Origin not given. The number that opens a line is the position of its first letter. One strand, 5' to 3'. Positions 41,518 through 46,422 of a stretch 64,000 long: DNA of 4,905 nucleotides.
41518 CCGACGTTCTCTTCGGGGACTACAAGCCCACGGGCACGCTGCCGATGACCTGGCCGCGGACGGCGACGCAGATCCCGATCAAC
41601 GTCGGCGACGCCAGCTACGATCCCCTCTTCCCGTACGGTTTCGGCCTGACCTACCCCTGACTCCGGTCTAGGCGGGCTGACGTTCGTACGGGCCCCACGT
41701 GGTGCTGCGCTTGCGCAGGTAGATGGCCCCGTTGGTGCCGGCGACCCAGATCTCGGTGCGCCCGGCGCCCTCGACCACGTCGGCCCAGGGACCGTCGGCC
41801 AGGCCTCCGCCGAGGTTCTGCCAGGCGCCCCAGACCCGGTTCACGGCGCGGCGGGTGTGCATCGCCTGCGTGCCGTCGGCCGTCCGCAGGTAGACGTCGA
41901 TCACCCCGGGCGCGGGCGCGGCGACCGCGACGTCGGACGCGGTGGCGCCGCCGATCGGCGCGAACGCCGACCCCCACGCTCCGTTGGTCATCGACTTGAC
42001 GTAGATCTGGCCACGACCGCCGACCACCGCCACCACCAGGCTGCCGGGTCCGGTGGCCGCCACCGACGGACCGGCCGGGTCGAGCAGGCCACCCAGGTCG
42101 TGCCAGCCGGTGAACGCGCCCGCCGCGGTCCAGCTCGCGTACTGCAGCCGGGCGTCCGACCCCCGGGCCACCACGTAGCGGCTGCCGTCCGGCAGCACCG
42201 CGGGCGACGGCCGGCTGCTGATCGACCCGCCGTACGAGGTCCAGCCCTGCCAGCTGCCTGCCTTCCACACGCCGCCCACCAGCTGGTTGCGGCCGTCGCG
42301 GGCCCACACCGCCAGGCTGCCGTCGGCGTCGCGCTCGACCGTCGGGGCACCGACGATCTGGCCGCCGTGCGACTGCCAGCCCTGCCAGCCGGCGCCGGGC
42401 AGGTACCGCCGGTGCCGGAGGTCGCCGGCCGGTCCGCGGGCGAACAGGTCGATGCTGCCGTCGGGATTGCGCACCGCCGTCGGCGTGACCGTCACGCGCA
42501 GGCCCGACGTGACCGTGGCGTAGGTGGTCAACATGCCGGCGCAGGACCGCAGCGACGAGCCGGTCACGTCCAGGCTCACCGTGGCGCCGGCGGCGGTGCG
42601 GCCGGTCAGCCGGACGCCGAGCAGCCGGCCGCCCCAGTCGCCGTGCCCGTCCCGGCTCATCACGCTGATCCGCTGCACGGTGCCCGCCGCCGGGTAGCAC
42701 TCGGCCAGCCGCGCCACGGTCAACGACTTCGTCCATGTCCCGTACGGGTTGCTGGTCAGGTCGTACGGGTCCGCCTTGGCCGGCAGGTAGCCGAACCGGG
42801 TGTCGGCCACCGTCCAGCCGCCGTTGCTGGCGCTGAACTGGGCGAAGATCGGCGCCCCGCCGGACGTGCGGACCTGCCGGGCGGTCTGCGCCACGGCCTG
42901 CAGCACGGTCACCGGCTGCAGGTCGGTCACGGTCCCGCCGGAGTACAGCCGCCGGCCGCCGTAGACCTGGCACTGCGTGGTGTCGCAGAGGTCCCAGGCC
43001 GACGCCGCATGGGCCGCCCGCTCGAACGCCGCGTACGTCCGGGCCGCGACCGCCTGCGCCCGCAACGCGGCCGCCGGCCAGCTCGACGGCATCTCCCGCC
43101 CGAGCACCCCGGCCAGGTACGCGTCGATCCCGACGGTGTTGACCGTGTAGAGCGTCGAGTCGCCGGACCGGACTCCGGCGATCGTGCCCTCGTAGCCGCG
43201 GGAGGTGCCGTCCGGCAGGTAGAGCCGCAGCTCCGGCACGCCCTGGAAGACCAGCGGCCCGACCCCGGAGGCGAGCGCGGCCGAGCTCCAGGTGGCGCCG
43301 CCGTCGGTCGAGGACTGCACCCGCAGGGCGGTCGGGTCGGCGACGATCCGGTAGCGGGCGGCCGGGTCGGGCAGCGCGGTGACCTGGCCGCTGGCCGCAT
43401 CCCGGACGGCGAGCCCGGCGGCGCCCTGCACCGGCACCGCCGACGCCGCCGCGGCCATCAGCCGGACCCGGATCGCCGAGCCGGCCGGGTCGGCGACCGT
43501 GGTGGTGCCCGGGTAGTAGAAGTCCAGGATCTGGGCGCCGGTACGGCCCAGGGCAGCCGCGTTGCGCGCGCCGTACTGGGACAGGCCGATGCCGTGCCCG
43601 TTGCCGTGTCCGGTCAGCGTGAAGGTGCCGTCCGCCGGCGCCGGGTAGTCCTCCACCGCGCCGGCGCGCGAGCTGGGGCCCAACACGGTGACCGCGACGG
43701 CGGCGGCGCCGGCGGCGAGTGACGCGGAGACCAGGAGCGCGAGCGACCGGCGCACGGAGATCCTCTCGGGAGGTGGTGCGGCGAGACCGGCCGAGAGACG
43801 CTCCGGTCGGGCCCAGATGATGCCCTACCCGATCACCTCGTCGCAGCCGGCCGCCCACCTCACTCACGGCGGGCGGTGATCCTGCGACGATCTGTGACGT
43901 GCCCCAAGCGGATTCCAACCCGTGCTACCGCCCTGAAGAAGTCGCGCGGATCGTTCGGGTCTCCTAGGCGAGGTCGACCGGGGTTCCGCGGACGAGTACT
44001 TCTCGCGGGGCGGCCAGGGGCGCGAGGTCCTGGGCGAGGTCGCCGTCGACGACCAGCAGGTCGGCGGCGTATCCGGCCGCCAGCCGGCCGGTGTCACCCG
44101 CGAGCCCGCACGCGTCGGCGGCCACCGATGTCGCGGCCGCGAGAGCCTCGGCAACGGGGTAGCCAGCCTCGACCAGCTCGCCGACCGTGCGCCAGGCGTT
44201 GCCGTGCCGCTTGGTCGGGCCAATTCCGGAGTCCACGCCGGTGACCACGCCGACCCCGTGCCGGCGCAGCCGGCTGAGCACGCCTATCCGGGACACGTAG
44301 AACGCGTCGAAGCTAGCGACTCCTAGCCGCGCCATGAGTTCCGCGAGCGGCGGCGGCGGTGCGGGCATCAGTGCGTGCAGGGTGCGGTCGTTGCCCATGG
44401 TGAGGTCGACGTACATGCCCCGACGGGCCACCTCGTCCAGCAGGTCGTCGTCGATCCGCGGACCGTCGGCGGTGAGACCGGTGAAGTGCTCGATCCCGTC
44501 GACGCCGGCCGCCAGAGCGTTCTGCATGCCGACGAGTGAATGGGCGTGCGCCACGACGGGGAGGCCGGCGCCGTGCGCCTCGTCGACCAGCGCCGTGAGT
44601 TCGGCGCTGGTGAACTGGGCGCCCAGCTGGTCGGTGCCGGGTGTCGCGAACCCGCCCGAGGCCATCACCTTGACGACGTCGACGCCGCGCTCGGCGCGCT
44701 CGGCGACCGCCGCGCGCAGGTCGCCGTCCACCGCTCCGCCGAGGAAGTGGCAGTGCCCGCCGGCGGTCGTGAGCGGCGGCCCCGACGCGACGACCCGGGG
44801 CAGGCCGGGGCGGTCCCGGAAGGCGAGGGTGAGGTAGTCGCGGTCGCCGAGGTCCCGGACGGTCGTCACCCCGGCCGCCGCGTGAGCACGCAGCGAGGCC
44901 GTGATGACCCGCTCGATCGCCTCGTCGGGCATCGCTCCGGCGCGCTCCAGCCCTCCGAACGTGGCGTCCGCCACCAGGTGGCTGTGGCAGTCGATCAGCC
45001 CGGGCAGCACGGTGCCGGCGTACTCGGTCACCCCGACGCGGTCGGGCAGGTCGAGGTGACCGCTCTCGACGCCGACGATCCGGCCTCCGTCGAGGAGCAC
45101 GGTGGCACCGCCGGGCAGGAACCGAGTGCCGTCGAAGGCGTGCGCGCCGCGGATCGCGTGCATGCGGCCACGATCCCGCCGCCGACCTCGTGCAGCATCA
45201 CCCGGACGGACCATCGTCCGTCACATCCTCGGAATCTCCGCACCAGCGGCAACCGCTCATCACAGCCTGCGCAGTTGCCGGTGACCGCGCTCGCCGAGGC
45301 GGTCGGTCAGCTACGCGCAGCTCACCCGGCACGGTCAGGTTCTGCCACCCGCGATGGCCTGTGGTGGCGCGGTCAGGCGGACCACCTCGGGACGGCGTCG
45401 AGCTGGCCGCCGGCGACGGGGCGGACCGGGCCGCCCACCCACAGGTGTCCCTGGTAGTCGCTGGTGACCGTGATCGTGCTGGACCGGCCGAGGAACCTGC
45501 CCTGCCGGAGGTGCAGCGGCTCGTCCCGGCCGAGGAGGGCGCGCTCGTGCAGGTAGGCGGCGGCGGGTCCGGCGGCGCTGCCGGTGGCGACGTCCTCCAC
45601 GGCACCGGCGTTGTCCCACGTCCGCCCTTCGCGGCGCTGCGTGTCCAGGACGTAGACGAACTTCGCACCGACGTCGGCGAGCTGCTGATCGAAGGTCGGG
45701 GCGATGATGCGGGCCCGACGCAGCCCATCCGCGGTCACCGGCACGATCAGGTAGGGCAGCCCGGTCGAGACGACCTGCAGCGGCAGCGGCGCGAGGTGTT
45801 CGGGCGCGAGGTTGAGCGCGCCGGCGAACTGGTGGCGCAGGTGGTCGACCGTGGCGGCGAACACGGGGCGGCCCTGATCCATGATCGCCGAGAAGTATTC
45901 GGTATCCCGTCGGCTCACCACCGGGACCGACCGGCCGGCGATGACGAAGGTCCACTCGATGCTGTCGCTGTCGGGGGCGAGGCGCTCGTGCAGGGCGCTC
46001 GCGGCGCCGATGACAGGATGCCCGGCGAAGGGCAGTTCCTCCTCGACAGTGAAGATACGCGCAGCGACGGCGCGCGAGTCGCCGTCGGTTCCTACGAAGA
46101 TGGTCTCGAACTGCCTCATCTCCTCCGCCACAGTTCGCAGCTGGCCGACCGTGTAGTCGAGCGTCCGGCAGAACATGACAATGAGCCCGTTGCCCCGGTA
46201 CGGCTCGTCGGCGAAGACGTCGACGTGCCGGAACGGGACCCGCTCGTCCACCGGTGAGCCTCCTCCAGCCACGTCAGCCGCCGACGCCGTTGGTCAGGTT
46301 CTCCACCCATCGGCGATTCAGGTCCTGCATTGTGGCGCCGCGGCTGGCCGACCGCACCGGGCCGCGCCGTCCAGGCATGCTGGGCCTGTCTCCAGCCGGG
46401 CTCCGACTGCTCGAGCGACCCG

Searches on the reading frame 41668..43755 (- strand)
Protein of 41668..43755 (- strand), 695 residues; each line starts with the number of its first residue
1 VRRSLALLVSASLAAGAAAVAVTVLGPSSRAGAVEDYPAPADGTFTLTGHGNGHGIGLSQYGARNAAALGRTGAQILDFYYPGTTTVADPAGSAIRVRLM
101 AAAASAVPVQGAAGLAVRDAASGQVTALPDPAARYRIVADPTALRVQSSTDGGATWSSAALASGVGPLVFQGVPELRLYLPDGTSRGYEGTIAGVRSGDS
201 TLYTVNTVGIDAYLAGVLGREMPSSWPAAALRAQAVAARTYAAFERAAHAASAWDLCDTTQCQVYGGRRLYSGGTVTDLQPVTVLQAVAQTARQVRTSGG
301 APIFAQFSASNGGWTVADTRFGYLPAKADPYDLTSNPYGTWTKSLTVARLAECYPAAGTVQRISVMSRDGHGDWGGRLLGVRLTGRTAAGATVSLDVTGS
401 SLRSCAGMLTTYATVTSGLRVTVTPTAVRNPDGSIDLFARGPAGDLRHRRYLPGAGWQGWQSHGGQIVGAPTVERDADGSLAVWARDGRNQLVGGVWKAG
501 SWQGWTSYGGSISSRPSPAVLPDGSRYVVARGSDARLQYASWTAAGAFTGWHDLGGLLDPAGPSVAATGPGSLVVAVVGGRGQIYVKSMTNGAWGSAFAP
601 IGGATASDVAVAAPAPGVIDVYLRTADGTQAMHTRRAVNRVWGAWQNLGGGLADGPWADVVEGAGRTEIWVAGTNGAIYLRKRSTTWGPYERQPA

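Call 21: search_protein_families(library=pfam, proteins=[window:41668-43755:-], max_evalue=0.001)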
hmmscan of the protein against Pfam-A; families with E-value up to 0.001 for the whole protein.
window:41668-43755:- (695 aa): 2 families
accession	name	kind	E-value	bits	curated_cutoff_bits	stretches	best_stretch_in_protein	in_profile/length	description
PF08486.15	SpoIID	-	2.5e-23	83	23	1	200-296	3-95/97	Stage II sporulation protein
PF03984.19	DUF346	-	0.00079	19.6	22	1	437-472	4-38/39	Repeat of unknown function (DUF346)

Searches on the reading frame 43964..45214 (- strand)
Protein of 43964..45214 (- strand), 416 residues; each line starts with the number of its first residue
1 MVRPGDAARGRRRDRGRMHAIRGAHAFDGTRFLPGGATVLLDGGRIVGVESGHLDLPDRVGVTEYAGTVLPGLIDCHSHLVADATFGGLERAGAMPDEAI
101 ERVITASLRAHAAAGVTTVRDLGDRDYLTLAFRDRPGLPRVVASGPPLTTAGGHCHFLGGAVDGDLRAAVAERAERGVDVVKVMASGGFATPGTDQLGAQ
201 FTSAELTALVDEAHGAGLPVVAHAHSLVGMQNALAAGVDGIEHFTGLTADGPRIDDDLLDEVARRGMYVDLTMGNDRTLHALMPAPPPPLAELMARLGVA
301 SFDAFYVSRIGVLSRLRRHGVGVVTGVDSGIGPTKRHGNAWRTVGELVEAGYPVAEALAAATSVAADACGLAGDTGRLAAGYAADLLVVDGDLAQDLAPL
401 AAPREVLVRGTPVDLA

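Call 21: search_protein_families(library=pfam, proteins=[window:43964-45214:-], max_evalue=0.001)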
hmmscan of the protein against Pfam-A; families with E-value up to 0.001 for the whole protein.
window:43964-45214:- (416 aa): 2 families
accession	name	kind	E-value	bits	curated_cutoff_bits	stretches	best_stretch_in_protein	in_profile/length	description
PF01979.26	Amidohydro_1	-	6.4e-36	124.7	25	1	68-405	1-334/345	Amidohydrolase family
PF07969.17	Amidohydro_3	-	6.1e-13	49.5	29.7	1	96-413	153-471/472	Amidohydrolase family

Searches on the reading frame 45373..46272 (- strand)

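Call 21: search_protein_families(library=pfam, proteins=[window:45373-46272:-], max_evalue=0.001)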
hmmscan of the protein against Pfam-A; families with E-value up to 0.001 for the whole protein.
window:45373-46272:- (299 aa): 1 family
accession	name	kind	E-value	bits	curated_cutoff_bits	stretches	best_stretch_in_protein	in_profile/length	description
PF02567.21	PhzC-PhzF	-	1.8e-32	113.4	27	1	17-272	1-259/281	Phenazine biosynthesis-like protein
